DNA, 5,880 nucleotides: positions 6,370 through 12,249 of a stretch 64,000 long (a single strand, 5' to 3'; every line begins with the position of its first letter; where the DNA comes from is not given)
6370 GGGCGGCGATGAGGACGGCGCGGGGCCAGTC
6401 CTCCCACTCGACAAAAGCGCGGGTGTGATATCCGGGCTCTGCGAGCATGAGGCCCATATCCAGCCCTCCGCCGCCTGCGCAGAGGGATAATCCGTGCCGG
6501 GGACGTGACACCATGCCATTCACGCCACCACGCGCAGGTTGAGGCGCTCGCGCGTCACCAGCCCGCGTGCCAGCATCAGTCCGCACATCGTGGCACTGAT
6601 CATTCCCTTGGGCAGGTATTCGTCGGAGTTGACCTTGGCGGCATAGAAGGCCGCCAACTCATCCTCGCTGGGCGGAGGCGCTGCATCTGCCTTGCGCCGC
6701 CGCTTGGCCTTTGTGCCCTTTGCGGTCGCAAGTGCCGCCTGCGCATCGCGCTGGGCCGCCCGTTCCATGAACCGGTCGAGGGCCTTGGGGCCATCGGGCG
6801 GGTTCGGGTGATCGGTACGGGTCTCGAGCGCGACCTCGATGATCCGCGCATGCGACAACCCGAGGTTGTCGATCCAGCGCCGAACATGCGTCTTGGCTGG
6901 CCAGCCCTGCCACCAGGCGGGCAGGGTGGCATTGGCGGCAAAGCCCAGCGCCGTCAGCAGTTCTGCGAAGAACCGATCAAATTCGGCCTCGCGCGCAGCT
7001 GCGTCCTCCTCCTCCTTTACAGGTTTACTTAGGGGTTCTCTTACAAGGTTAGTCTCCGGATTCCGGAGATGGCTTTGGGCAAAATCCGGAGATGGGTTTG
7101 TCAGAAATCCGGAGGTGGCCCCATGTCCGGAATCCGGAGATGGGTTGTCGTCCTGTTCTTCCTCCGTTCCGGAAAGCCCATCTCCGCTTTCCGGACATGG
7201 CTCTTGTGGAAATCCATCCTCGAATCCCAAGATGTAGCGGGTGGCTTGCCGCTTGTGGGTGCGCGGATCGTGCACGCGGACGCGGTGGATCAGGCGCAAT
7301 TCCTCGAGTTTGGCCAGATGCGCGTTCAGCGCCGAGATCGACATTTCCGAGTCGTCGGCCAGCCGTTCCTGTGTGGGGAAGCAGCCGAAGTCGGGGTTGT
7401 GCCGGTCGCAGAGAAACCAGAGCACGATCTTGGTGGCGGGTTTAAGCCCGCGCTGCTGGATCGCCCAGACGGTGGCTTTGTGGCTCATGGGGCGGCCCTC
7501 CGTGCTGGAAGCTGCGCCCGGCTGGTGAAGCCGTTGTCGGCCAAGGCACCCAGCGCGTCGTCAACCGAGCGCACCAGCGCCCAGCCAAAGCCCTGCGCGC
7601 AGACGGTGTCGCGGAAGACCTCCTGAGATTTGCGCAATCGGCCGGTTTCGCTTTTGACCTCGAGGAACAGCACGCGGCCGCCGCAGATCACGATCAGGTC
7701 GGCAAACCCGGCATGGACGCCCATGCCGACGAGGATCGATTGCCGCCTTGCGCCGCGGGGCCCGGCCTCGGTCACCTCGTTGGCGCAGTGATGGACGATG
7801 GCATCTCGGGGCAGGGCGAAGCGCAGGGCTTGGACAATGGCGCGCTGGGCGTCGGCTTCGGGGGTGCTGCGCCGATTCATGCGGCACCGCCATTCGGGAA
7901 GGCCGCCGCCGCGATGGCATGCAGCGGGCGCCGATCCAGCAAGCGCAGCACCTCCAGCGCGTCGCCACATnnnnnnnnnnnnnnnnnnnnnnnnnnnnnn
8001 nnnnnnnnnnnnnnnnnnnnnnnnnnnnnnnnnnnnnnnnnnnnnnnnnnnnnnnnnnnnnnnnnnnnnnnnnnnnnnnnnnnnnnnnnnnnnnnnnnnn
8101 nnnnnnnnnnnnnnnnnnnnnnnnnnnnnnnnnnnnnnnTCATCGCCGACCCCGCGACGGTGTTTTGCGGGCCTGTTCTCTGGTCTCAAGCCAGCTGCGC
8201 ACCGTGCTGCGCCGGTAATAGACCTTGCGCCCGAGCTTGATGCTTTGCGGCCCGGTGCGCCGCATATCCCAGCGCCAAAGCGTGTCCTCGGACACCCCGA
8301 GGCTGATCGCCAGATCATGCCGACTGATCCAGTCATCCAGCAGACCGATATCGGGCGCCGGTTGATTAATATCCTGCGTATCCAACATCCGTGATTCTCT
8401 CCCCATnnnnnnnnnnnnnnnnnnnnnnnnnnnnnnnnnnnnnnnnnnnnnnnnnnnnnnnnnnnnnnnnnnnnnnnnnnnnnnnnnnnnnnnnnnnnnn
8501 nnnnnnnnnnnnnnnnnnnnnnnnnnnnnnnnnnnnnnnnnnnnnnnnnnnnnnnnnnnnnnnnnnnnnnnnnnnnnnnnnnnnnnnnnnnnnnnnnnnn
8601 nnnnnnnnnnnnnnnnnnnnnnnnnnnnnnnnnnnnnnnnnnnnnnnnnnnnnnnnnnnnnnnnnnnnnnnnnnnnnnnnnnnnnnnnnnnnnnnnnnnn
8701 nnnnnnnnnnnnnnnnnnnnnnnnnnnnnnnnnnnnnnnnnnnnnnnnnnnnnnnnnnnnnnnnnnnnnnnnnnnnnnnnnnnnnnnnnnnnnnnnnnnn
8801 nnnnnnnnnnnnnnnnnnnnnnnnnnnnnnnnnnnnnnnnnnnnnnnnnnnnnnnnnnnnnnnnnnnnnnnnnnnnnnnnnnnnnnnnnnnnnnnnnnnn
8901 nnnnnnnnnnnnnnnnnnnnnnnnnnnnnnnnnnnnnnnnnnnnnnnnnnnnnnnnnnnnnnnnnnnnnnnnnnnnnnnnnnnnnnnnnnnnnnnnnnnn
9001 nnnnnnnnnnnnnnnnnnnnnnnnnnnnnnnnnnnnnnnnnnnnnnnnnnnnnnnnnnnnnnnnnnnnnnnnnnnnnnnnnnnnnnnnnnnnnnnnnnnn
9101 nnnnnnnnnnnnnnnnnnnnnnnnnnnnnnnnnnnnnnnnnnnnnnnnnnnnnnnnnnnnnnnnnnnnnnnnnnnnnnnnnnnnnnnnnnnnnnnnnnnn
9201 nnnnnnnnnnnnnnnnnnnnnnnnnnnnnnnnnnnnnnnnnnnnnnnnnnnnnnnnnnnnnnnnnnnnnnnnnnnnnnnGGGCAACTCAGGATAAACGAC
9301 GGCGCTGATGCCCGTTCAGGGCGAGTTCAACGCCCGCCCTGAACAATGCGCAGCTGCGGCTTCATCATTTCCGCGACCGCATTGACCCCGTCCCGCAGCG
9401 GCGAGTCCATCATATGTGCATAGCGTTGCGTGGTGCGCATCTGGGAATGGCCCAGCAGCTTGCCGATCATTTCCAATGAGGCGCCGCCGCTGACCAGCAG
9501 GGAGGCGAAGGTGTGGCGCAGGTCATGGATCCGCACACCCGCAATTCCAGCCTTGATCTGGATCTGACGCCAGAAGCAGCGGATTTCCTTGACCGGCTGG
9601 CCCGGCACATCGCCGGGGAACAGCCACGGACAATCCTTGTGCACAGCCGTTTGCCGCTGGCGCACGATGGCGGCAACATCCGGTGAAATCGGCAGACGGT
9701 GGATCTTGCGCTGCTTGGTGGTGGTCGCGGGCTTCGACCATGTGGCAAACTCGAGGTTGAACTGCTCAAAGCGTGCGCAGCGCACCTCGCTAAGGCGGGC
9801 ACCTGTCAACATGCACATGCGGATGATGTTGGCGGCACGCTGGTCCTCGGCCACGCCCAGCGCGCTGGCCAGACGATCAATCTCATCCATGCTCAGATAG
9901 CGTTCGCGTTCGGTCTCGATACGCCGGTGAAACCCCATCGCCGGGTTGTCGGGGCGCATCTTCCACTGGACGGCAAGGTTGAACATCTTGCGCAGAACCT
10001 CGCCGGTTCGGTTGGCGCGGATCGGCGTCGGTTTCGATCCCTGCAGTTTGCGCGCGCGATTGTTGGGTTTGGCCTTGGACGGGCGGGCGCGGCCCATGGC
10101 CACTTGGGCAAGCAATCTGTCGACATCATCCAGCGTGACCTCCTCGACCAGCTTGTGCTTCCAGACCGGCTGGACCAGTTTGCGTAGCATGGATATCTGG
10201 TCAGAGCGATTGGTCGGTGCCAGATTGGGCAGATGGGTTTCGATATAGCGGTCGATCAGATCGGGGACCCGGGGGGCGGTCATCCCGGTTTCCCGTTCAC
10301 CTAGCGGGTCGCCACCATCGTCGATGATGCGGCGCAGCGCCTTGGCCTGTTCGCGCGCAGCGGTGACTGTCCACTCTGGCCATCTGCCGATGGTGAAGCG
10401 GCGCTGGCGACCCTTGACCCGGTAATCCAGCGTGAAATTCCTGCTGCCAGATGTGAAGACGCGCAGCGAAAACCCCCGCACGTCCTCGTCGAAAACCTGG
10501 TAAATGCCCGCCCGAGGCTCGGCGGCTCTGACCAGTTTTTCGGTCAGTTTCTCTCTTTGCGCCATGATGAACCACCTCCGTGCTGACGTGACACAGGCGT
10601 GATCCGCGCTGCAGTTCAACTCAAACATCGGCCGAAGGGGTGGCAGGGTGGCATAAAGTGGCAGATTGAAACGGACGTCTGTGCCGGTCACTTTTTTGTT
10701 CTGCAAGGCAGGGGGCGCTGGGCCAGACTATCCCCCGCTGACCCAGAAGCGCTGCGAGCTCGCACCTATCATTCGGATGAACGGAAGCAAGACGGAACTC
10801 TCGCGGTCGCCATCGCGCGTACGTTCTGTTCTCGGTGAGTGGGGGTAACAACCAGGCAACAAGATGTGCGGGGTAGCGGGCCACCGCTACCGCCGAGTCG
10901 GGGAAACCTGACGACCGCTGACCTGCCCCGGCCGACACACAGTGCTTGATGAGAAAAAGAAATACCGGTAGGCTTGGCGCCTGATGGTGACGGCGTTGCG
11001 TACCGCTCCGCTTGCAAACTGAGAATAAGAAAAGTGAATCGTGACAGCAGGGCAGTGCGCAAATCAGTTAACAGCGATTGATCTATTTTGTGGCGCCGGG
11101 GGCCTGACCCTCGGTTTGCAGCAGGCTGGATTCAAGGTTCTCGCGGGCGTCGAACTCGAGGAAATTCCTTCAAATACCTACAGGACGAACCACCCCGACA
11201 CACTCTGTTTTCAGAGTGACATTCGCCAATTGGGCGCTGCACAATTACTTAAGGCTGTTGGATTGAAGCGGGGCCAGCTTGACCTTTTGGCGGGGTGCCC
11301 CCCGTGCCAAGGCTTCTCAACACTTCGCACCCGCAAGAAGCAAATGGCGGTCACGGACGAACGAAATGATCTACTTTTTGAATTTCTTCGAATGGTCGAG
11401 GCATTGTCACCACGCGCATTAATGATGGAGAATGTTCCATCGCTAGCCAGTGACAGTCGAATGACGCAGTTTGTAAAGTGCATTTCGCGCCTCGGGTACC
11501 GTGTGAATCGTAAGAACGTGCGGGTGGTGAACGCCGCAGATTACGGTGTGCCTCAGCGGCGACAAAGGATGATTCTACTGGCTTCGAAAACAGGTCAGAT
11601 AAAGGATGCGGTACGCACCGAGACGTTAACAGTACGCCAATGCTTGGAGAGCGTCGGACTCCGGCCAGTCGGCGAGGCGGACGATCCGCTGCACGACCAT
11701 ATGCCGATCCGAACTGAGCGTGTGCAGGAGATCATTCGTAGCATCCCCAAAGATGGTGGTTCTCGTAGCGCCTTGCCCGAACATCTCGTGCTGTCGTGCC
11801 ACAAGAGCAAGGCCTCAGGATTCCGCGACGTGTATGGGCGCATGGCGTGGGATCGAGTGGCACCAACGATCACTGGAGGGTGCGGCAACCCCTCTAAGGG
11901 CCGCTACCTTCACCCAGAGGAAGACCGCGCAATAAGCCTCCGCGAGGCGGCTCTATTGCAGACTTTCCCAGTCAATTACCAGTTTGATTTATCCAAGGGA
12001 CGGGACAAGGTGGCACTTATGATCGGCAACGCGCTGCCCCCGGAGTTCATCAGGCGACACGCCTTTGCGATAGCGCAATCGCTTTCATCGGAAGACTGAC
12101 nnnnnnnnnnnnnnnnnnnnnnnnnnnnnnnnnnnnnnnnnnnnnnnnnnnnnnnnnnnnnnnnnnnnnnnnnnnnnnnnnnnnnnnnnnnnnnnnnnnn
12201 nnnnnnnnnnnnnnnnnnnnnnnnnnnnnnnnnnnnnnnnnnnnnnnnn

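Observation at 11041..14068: Low-GC island: Dcm-type C5-methyltransferase coupled to a GHKL (MORC-like) ATPase with a nuclease-like tail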

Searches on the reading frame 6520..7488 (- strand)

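Call 63: search_protein_families(library=pfam, proteins=[window:6520-7488:-], max_evalue=0.001)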
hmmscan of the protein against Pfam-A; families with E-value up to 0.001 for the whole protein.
window:6520-7488:- (322 aa): 2 families
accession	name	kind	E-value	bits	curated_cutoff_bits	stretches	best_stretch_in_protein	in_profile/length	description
PF13730.12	HTH_36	-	1.5e-13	50.8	25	1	14-67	2-55/55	Helix-turn-helix domain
PF12802.13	MarR_2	-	0.00046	20.7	27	0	14-71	2-54/61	MarR family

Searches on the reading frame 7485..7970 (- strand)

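Call 63: search_protein_families(library=pfam, proteins=[window:7485-7970:-], max_evalue=0.001)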
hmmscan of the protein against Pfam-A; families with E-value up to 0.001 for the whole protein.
window:7485-7970:- (161 aa): 1 family
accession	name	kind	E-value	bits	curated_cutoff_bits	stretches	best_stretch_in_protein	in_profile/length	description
PF08774.17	VRR_NUC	-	0.00054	20.5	23.8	1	84-136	59-115/116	VRR-NUC domain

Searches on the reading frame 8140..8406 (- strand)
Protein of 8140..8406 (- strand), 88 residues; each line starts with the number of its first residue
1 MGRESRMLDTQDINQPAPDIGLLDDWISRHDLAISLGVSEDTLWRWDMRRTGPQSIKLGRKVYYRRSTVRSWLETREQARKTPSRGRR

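Call 3: search_protein_families(library=pfam, proteins=[window:8140-8406:-], max_evalue=0.01)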
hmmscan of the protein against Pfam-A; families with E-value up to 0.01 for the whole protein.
window:8140-8406:- (88 aa): 2 families
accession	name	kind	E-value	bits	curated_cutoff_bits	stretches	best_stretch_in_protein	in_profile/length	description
PF12728.13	HTH_17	-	1.1e-05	26.1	27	1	36-76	11-50/51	Helix-turn-helix domain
PF13384.12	HTH_23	-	0.0099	16.1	24.6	0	27-46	18-37/50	Homeodomain-like domain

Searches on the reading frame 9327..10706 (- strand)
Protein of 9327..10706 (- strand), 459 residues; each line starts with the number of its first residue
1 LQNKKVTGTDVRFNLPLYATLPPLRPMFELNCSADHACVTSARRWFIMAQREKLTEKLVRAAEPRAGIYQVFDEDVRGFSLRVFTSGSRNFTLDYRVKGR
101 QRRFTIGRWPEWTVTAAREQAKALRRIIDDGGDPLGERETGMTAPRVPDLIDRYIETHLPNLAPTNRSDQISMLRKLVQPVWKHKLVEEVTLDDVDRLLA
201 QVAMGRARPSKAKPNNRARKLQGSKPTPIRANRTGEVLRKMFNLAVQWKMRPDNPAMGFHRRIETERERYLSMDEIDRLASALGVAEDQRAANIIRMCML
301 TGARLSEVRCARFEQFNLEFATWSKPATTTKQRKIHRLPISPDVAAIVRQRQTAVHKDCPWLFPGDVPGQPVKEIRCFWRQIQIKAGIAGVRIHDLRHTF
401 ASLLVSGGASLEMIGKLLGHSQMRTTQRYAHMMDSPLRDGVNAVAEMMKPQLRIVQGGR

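Call 3: search_protein_families(library=pfam, proteins=[window:9327-10706:-], max_evalue=0.01)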
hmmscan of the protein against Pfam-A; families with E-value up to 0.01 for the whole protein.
window:9327-10706:- (459 aa): 3 families
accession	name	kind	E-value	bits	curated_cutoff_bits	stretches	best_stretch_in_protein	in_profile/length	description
PF00589.27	Phage_integrase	-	3.6e-21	76.1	27.1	1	270-433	2-169/172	Phage integrase family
PF13356.12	Arm-DNA-bind_3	-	3.5e-17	62.8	27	1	54-139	1-81/83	Arm DNA-binding domain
PF22022.2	Phage_int_M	-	0.0004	21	27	0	151-202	5-56/96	Phage integrase central domain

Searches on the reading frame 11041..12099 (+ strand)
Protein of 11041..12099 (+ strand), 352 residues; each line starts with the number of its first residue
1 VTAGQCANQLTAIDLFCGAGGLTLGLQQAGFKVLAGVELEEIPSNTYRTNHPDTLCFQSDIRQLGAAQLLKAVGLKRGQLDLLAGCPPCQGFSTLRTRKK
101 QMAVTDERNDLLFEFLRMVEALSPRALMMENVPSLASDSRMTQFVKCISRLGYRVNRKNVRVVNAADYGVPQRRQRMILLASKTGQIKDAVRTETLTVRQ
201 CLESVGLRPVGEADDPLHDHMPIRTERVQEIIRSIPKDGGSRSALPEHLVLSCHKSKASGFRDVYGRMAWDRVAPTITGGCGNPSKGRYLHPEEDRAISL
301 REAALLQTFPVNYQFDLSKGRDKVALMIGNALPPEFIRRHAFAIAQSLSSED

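Call 3: search_protein_families(library=pfam, proteins=[window:11041-12099:+], max_evalue=0.01)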
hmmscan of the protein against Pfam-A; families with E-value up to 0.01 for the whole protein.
window:11041-12099:+ (352 aa): 1 family
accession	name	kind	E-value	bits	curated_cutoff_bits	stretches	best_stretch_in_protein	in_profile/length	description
PF00145.23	DNA_methylase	-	2.1e-55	188.9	22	1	11-341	2-319/324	C-5 cytosine-specific DNA methylase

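Call 5: search_protein_families(library=padloc, proteins=[window:11041-12099:+], max_evalue=0.01)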
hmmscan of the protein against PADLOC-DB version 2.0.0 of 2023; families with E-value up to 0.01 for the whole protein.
window:11041-12099:+ (352 aa): 63 families (the best 25 are shown)
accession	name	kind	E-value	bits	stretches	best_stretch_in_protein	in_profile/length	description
PDLC03378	MTase_II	-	2.1e-82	275.2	1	9-350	2-332/344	Type II methyltransferase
PDLC00033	DruM2|DruM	-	4.5e-82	274.3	1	4-351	16-367/368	DNA cytosine methylase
PDLC03234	MTase_II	-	4.3e-74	248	2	8-189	3-181/375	Type II methyltransferase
PDLC03326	MTase_II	-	2e-73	245.9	2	8-227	3-224/412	Type II methyltransferase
PDLC03237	MTase_II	-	3.8e-58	195.2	2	8-189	792-975/1036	Type II methyltransferase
PDLC00026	DruM2|DruM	-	2.9e-53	179.6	1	7-350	2-320/336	DNA cytosine methylase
PDLC03272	MTase_II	-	2.2e-50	170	1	7-349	72-391/407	Type II methyltransferase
PDLC02650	DrmMII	-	1.3e-47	160.7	3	9-137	8-138/435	DrmMII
PDLC02648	DrmMII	-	2e-46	156.8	2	8-184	20-227/468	DrmMII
PDLC02651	DrmMII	-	1.2e-42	144.2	1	10-337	3-346/371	DrmMII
PDLC03225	MTase_II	-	4.5e-42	142.5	3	10-141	8-145/615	Type II methyltransferase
PDLC03307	MTase_II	-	3.5e-41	139.7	3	11-154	2-133/382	Type II methyltransferase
PDLC02649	DrmMII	-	2.3e-40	136.9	3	77-184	113-221/422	DrmMII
PDLC03343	MTase_II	-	1e-39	134.7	2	10-181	6-166/462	Type II methyltransferase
PDLC02656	DrmMII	-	4.6e-38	129.3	2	9-186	4-206/491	DrmMII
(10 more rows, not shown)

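Call 6: search_protein_families(library=ncbifam, proteins=[window:11041-12099:+], max_evalue=0.01)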
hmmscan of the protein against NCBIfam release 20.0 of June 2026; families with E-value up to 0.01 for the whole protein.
window:11041-12099:+ (352 aa): 2 families
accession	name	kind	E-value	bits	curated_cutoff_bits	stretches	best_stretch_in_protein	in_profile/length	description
TIGR00675.1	dcm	superfamily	9.8e-44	150.3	100.65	1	13-339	2-324/329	DNA (cytosine-5-)-methyltransferase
NF007772.0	PRK10458.1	subfamily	6.8e-10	38.1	710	1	9-182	88-286/472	DNA cytosine methylase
